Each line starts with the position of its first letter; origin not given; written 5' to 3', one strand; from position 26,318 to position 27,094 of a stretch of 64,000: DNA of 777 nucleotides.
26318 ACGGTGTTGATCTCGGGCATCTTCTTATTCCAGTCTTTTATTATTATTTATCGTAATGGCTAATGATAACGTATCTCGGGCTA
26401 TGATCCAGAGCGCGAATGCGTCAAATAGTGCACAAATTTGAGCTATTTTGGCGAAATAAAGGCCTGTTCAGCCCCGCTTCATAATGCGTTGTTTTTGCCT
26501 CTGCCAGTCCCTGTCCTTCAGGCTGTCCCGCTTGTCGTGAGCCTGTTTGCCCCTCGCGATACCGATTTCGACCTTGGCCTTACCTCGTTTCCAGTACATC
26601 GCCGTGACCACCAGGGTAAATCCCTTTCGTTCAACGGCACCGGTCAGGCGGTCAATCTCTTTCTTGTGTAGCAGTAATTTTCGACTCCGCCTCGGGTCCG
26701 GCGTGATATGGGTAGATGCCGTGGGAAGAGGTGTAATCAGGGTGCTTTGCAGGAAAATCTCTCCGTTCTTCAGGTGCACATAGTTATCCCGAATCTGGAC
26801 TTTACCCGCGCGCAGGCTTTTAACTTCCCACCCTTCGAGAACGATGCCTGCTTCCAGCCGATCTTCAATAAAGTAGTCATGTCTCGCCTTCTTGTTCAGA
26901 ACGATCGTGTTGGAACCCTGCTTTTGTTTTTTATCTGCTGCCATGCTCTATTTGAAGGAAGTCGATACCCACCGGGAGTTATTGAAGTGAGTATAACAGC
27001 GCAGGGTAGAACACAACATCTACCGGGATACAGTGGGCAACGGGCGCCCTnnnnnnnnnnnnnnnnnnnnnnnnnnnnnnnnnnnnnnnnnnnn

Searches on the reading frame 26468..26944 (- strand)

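Call 22: search_protein_families(library=pfam, proteins=[window:26468-26944:-], max_evalue=0.00001)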
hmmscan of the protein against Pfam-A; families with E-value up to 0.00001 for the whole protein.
window:26468-26944:- (158 aa): 1 family
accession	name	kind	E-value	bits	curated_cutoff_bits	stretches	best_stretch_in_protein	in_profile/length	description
PF01668.23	SmpB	-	1e-58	197.7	27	1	14-157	1-143/143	SmpB protein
